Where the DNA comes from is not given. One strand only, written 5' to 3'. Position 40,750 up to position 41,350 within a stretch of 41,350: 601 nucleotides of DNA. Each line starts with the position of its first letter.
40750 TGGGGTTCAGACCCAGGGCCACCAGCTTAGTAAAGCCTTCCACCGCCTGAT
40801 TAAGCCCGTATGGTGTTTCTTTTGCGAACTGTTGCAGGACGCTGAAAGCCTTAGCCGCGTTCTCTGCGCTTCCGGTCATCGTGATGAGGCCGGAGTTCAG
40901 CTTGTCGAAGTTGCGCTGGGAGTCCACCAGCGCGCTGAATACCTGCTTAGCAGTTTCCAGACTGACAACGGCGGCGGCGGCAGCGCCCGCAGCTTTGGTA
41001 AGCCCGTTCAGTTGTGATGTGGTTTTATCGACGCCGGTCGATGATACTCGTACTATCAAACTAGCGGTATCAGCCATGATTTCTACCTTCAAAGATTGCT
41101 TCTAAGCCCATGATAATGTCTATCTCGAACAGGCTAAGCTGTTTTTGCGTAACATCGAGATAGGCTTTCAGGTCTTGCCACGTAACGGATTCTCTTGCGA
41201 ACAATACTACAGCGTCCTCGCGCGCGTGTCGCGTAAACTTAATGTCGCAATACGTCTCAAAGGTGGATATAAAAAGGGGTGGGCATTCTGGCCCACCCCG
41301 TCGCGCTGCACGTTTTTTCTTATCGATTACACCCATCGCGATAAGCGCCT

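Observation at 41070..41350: Probable G/GT-type -1 programmed frameshift that spans the record junction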

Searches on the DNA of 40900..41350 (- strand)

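Call 9: search_dna_similar(query=window:40900-41350:-, collection=phages, mode=near, max_rows=30)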
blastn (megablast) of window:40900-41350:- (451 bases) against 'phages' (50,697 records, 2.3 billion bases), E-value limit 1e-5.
Records with a match: 43; places in all: 43; records where one place covers at least 80% of the query: 43.
Best place of each record, by identity: 95-99% 34; 90-95% 9.
By first word of the organism name: Escherichia 33; Kagunavirus 7; Raoultella 2; Klebsiella 1.
By host as written in the record: Escherichia coli 13; - 8; Escherichia coli O18:K1:H7 7; Raoultella sp. CEMTC 2544 2; Escherichia coli STEC O145 2; Escherichia coli (EPEC) 2; Escherichia coli O157:H7 NCTC 12900 2; Escherichia coli APEC 45 1; and 6 more.
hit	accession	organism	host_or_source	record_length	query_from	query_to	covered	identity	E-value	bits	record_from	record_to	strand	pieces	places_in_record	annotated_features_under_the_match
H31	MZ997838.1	Escherichia phage ULINTec2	Escherichia coli APEC 45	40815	1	451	100%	97.1%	0e+0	761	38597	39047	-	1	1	hypothetical protein | tail tape measure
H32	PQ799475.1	Escherichia phage vB_Ec_DUEC01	Escherichia coli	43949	1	451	100%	96.9%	0e+0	756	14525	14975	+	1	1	tail assembly chaperone | tail tape measure protein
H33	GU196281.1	Escherichia phage K1ind3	Escherichia coli O18:K1:H7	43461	1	451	100%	96.9%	0e+0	756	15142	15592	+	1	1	hypothetical protein | putative tape measure protein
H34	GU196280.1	Escherichia phage K1ind2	Escherichia coli O18:K1:H7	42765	1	451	100%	96.9%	0e+0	756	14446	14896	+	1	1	hypothetical protein | putative tape measure protein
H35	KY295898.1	Escherichia phage P AB-2017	Escherichia coli O18ac:K1:H7 ColV+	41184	1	451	100%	96.9%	0e+0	756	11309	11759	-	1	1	putative tape measure protein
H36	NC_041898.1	Escherichia phage K1ind2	Escherichia coli O18:K1:H7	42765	1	451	100%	96.9%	0e+0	756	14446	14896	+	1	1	tail assembly chaperone | tail length tape measure protein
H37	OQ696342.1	Escherichia phage vB_EcoS-K1_SXAU_B4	-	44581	1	451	100%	96.9%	0e+0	756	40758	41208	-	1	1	record has no annotation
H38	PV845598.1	Escherichia phage vB_EcoS_GZMU_E2010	Escherichia coli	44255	1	451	100%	96.7%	0e+0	750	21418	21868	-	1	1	hypothetical protein | tail tape measure protein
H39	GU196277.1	Escherichia phage K1G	Escherichia coli O18:K1:H7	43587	1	451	100%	96.7%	0e+0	750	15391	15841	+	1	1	hypothetical protein | putative tape measure protein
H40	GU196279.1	Escherichia phage K1ind1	Escherichia coli O18:K1:H7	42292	1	451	100%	96.7%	0e+0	750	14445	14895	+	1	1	hypothetical protein | putative tape measure protein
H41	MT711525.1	Escherichia phage vB_EcoS_fKuEco01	Escherichia coli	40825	1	451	100%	96.7%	0e+0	750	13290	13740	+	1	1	putative tail assembly chaperone | tail tape measure protein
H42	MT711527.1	Escherichia phage vB_EcoS_fTaEco01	Escherichia coli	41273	1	451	100%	96.7%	0e+0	750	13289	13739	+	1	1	putative tail assembly chaperone | tail tape measure protein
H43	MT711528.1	Escherichia phage vB_EcoS_fTaEco03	Escherichia coli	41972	1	451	100%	96.7%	0e+0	750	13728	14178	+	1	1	putative tail assembly chaperone | tail tape measure protein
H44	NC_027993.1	Escherichia phage K1G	Escherichia coli O18:K1:H7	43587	1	451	100%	96.7%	0e+0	750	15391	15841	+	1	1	tail assembly chaperone | tail length tape measure protein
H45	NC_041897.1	Escherichia phage K1ind1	Escherichia coli O18:K1:H7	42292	1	451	100%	96.7%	0e+0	750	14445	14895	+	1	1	tail assembly chaperone | tail length tape measure protein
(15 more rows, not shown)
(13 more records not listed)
